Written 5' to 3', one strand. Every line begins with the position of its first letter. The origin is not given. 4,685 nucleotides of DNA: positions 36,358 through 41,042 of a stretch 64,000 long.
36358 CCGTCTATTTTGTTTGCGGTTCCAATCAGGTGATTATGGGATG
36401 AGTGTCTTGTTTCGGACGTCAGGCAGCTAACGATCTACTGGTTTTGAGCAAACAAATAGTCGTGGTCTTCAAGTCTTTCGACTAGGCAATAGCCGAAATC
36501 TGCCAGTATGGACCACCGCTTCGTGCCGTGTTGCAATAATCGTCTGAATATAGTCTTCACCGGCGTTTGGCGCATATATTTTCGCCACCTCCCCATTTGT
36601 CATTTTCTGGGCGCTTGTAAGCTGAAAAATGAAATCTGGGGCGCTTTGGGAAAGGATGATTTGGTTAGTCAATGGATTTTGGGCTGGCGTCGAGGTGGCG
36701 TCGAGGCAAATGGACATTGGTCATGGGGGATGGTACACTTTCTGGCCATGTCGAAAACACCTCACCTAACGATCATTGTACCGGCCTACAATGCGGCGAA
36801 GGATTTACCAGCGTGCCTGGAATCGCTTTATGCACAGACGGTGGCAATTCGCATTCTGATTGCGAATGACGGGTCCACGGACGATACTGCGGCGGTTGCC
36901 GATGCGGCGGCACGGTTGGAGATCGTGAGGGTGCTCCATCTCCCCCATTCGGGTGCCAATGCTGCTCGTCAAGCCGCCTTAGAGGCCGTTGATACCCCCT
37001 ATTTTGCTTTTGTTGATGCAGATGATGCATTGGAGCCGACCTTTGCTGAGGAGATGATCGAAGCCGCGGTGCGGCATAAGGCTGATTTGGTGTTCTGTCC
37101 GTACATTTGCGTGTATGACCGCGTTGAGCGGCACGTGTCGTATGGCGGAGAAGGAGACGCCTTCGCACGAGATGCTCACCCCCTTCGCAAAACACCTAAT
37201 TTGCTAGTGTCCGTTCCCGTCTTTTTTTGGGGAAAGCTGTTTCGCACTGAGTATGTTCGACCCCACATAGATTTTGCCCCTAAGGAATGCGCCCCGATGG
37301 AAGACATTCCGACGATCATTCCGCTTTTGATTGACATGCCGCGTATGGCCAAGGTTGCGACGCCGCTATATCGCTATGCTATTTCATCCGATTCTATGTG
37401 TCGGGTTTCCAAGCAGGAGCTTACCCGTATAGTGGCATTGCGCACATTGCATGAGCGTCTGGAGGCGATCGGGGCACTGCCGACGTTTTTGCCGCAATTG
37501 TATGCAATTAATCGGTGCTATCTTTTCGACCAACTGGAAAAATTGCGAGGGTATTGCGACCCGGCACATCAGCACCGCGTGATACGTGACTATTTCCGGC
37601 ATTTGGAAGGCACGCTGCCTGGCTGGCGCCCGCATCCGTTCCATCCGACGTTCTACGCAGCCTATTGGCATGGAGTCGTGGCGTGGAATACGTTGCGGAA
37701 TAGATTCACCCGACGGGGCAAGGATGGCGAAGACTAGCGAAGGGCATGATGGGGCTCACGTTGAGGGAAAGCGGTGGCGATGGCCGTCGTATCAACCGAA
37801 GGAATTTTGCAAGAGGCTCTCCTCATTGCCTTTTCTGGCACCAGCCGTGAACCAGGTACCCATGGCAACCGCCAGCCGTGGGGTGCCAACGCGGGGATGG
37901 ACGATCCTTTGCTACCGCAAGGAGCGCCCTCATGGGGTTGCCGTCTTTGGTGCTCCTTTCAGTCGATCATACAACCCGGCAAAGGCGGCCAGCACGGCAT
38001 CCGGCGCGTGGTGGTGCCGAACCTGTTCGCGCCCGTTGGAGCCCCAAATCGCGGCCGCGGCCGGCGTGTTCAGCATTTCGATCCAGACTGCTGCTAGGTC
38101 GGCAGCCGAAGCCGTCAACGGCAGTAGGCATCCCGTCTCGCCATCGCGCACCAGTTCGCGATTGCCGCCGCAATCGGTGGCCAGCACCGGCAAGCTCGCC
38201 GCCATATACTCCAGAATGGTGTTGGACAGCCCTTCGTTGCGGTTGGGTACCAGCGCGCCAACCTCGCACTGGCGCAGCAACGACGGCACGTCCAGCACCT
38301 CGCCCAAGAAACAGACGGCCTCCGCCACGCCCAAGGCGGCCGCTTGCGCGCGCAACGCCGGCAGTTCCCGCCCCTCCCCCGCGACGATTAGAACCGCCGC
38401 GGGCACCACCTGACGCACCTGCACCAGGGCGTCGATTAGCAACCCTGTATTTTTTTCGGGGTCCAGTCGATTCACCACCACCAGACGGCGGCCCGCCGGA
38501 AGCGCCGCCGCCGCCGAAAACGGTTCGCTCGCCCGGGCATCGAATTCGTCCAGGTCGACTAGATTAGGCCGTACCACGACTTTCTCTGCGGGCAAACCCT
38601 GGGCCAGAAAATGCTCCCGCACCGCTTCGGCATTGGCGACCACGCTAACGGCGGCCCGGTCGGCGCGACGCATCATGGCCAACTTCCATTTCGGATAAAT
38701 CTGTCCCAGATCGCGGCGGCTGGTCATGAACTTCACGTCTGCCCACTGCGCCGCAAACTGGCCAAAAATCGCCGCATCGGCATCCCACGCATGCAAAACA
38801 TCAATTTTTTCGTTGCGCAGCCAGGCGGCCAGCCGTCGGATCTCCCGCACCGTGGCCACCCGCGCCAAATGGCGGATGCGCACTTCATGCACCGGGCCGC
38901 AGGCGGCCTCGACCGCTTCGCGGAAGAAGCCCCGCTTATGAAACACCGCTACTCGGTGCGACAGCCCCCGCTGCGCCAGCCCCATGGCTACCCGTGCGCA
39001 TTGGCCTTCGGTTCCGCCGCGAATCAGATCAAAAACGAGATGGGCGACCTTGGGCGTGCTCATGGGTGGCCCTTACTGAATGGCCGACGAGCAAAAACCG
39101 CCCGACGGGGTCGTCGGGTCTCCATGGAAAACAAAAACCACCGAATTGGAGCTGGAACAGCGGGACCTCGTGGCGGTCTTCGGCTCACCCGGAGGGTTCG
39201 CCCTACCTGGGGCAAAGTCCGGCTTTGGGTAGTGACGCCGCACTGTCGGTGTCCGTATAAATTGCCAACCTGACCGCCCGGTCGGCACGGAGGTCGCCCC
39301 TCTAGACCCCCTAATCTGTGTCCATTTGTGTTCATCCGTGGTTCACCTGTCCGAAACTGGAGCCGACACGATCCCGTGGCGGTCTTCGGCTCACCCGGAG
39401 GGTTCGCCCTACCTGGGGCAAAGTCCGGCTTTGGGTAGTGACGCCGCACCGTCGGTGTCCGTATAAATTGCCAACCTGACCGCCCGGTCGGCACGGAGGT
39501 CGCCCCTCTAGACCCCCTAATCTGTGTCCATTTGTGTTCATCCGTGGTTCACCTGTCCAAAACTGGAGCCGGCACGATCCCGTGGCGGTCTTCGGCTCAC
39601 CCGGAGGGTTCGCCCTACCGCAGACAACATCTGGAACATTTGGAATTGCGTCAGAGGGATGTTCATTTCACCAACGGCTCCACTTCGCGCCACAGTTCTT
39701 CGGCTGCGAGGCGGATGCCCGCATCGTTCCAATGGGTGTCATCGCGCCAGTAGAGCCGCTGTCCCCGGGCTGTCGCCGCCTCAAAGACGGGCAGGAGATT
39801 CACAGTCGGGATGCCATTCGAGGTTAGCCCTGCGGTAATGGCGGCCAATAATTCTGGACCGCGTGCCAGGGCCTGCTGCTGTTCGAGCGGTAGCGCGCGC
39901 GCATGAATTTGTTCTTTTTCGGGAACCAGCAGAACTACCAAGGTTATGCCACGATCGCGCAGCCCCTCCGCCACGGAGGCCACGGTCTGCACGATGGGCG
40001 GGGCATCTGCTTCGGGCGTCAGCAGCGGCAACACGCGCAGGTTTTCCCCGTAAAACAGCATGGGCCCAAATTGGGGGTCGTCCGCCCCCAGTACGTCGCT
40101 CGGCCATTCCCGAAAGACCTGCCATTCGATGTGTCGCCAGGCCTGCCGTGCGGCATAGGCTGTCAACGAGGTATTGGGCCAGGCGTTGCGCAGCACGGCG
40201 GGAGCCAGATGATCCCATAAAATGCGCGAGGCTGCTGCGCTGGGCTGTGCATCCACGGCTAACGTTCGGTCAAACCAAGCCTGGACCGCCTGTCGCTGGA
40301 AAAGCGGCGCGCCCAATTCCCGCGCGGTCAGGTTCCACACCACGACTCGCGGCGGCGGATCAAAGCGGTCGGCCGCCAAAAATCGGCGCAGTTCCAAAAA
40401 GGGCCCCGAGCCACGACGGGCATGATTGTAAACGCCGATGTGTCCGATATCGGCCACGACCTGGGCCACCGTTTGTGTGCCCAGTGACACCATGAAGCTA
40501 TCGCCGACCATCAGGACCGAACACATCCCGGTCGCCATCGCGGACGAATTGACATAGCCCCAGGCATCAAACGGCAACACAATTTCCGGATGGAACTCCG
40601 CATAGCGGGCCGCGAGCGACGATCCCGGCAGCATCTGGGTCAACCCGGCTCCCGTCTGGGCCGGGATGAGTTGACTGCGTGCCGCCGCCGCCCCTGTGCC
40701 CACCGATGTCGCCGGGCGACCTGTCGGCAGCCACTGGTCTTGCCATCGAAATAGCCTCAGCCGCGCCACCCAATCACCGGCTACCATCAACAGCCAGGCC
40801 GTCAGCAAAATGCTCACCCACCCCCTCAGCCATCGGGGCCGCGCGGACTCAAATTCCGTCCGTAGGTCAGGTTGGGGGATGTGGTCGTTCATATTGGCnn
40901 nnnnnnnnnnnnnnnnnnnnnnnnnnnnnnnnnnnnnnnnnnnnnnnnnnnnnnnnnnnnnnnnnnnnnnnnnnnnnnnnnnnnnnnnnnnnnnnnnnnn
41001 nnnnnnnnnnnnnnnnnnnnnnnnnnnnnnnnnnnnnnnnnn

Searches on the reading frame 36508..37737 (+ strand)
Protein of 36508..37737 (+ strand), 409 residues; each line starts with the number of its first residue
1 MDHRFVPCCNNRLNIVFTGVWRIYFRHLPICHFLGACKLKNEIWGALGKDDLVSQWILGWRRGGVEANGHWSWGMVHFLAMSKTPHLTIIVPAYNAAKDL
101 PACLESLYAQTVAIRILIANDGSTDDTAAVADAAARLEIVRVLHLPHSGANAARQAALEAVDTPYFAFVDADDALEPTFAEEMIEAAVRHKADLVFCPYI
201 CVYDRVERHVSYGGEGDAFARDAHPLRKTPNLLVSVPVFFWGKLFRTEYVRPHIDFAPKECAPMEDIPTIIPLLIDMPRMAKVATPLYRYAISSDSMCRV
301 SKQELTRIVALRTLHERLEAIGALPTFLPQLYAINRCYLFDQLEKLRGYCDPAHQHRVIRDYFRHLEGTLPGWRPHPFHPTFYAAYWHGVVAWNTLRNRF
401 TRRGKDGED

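Call 8: search_protein_families(library=pfam, proteins=[window:36508-37737:+], max_evalue=0.01)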
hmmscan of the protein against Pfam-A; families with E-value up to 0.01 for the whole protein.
window:36508-37737:+ (409 aa): 3 families
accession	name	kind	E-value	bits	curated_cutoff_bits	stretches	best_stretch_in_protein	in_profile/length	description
PF00535.33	Glycos_transf_2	-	2.1e-27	96.5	23.3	1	88-203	1-119/168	Glycosyl transferase family 2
PF13641.12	Glyco_tranf_2_3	-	5.8e-10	40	27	1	85-195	1-119/230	Glycosyltransferase like family 2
PF13704.12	Glyco_tranf_2_4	-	0.0014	19.5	27.5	1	100-175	7-84/98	Glycosyl transferase family 2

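Call 44: find_encoding_contigs(protein=window:36508-37737:+, flank=10000, max_places=10)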
Protein window:36508-37737:+ (409 aa): 1 contig read that carries it; 1 place shown.
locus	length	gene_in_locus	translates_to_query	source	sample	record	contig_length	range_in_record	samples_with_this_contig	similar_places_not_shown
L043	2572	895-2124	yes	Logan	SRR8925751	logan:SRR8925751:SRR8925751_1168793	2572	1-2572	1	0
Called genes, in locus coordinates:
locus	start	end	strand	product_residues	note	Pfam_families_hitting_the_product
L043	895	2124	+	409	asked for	PF00535:Glycos_transf_2, PF13641:Glyco_tranf_2_3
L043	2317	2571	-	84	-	?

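Call 67: find_homologous_proteins(query=window:36508-37737:+, max_evalue=1e-20)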
Query window:36508-37737:+ (409 aa): 58 proteins with E <= 1e-20 among 8000 candidates.
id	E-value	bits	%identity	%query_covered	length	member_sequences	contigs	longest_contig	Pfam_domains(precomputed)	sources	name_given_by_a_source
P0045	3.4e-271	917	100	95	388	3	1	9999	PF13641.13,PF00535.33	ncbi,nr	ncbi:MAG: glycosyltransferase, partial [Kiritimatiellae bacterium]|nr:glycosyltransferase [Kiritimat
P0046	7.1e-188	643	84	80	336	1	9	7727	PF13641.13,PF00535.33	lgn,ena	-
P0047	1.7e-181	622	82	79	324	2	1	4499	PF13641.13,PF00535.33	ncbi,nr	ncbi:MAG: glycosyltransferase family 2 protein, partial [Kiritimatiellia bacterium]|nr:glycosyltrans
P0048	5.8e-179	614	79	80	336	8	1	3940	PF13641.13,PF00535.33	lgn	-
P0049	9.7e-174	596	78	79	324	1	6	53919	PF13641.13,PF00535.33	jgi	-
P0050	6.6e-172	590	77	80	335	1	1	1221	PF13641.13,PF00535.33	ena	-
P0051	3.9e-170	584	78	78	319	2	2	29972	PF13641.13,PF00535.33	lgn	-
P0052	1.7e-168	579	78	78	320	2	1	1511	PF13641.13,PF00535.33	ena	-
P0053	1.0e-166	573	75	79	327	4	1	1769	PF13641.13,PF00535.33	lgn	-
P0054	2.0e-164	566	74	79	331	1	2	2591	PF13641.13,PF00535.33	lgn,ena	-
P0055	4.5e-160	551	71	80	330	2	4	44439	PF13641.13,PF00535.33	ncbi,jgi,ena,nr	ncbi:MAG TPA: glycosyltransferase [Kiritimatiellia bacterium]|nr:glycosyltransferase [Kiritimatielli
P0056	4.3e-159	548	73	77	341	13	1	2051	PF13641.13,PF00535.33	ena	-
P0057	1.1e-158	547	71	79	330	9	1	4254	PF13641.13,PF00535.33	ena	-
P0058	3.5e-157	542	81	68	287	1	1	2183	PF00535.33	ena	-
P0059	4.2e-157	541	72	78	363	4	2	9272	PF13641.13,PF00535.33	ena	-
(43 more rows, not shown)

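Call 68: find_encoding_contigs(protein=P0046, flank=6000, max_places=4)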
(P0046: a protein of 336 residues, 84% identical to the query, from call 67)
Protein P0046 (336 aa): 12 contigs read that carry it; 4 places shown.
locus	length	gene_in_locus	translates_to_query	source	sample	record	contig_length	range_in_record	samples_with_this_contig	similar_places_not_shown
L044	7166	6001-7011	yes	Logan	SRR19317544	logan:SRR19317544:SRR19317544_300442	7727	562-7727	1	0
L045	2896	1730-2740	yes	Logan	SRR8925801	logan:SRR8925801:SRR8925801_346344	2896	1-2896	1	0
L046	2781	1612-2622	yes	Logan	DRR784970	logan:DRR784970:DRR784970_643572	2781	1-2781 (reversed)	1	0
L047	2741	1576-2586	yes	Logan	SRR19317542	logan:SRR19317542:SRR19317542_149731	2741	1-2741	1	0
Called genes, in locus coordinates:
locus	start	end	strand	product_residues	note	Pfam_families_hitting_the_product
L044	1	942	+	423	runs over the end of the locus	PF04932:Wzy_C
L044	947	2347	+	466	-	PF03062:MBOAT, PF13813:MBOAT_2 (weak)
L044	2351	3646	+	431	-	PF16822:ALGX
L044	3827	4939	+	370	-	PF13439:Glyco_transf_4, PF13579:Glyco_trans_4_4, PF13524:Glyco_trans_1_2 (faint), PF00534:Glycos_transf_1, PF13692:Glyco_trans_1_4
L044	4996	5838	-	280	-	PF05050:Methyltransf_21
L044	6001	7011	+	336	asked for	PF00535:Glycos_transf_2, PF13641:Glyco_tranf_2_3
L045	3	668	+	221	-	?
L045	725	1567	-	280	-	PF05050:Methyltransf_21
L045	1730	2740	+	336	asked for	PF00535:Glycos_transf_2, PF13641:Glyco_tranf_2_3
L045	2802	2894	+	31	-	?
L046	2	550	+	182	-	?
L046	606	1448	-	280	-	PF05050:Methyltransf_21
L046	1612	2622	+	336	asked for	PF00535:Glycos_transf_2, PF13641:Glyco_tranf_2_3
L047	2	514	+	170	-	?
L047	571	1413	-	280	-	PF05050:Methyltransf_21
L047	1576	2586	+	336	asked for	PF00535:Glycos_transf_2, PF13641:Glyco_tranf_2_3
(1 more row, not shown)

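Call 69: find_encoding_contigs(protein=P0049, flank=8000, max_places=3)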
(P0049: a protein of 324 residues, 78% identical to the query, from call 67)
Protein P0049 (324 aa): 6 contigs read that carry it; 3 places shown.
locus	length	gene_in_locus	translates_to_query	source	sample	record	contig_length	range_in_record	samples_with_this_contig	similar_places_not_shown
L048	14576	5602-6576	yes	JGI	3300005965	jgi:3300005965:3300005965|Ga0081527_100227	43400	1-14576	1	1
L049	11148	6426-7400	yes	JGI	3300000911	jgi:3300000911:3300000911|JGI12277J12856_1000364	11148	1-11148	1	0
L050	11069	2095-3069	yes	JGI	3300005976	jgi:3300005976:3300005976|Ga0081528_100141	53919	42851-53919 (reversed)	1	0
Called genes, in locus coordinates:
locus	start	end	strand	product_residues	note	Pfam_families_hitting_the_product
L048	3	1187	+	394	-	?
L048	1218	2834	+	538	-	PF13727:CoA_binding_3, PF02397:Bac_transf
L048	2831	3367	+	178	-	PF02357:NusG, PF00467:KOW (weak)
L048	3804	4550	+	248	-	PF05050:Methyltransf_21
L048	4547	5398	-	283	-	PF05050:Methyltransf_21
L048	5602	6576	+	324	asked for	PF00535:Glycos_transf_2, PF13641:Glyco_tranf_2_3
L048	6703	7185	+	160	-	PF12802:MarR_2 (weak)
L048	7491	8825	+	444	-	PF04932:Wzy_C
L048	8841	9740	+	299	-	PF01061:ABC2_membrane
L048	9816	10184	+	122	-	PF05635:23S_rRNA_IVP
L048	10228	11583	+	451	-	PF00005:ABC_tran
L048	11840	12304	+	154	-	-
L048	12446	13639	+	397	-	PF13088:BNR_2, PF02012:BNR (faint)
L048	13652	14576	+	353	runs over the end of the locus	PF01073:3Beta_HSD, PF01370:Epimerase, PF02719:Polysacc_synt_2, PF04321:RmlD_sub_bind, PF05368:NmrA, PF07993:NAD_binding_4, PF13460:NAD_binding_10, PF16363:GDP_Man_Dehyd, +1 more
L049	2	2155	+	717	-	?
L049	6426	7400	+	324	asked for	PF00535:Glycos_transf_2, PF13641:Glyco_tranf_2_3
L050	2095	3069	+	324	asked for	PF00535:Glycos_transf_2, PF13641:Glyco_tranf_2_3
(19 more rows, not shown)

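Call 77: search_protein_families(library=pfam, proteins=[L044:4996-5838:-], max_evalue=0.01)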
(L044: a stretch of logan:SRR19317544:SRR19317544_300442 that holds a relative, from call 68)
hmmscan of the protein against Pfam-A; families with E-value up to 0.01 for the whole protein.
L044:4996-5838:- (280 aa): 2 families
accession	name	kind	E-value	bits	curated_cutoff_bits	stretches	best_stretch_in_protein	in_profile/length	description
PF05050.19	Methyltransf_21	-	1.9e-13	51.3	22.7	1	109-264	1-172/173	Methyltransferase FkbM domain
PF02475.24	TRM5-TYW2_MTfase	-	0.00031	21.2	28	1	94-159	25-92/164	TRM5/TYW2 methyltransferase domain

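Call 84: find_encoding_contigs(protein=P0045, flank=3000, max_places=4)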
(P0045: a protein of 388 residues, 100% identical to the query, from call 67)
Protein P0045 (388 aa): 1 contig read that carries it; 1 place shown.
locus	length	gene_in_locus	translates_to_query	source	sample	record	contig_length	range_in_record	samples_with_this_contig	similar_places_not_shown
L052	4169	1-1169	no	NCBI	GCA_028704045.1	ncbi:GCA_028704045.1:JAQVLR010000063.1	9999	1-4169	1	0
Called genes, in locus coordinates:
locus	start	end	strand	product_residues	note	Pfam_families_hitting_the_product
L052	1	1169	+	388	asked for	PF00535:Glycos_transf_2, PF13641:Glyco_tranf_2_3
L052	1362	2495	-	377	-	PF13439:Glyco_transf_4, PF13579:Glyco_trans_4_4, PF00534:Glycos_transf_1, PF13692:Glyco_trans_1_4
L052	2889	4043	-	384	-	PF16822:ALGX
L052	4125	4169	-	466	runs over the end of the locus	PF03062:MBOAT, PF13813:MBOAT_2 (faint)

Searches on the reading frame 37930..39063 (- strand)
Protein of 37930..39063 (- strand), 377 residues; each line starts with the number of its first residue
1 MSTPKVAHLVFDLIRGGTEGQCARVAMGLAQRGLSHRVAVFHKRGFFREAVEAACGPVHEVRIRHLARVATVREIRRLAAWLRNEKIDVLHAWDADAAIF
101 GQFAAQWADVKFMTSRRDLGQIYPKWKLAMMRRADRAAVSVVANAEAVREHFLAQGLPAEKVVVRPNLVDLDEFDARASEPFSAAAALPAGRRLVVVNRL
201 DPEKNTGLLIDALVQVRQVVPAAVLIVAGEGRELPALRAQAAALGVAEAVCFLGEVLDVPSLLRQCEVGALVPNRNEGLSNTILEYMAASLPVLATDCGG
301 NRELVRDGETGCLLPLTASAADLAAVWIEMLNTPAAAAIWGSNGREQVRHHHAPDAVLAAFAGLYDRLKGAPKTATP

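Call 8: search_protein_families(library=pfam, proteins=[window:37930-39063:-], max_evalue=0.01)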
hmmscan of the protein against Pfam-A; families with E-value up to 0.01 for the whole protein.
window:37930-39063:- (377 aa): 5 families
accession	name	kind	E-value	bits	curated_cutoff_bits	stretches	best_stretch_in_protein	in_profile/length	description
PF00534.26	Glycos_transf_1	-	3.8e-29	101.8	26.4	1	193-346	17-171/172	Glycosyl transferases group 1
PF13692.12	Glyco_trans_1_4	-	8.4e-29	101.1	27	1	192-331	2-140/142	Glycosyl transferases group 1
PF13439.12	Glyco_transf_4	-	1.7e-17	64.4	28.5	1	16-172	2-169/170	Glycosyltransferase Family 4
PF13579.12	Glyco_trans_4_4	-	6.4e-13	49.8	29.7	1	16-167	1-157/158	Glycosyl transferase 4-like domain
PF13524.12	Glyco_trans_1_2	-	0.0015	18.9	25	1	258-360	39-141/144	Glycosyl transferase-like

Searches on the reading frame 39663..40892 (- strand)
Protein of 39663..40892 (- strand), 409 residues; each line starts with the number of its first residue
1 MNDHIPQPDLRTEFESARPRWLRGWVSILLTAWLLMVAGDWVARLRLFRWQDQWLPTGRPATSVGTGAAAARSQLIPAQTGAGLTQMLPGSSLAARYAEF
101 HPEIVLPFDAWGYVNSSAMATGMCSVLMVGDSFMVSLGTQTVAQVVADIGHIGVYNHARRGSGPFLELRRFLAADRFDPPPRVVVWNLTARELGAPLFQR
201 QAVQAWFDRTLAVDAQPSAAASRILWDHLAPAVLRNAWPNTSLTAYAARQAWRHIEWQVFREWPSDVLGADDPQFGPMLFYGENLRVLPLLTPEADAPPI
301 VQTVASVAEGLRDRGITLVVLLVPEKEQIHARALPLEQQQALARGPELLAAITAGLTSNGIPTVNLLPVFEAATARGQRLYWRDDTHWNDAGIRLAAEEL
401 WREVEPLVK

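Call 8: search_protein_families(library=pfam, proteins=[window:39663-40892:-], max_evalue=0.01)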
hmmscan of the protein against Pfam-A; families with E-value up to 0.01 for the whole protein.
window:39663-40892:- (409 aa): 2 families
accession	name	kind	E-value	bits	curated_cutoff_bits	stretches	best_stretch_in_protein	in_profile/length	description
PF16822.11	ALGX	-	1.2e-25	91.1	26.5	2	294-405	22-131/268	SGNH hydrolase-like domain, acetyltransferase AlgX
PF13472.12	Lipase_GDSL_2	-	0.0053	17.7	32.9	0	341-394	124-177/178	GDSL-like Lipase/Acylhydrolase family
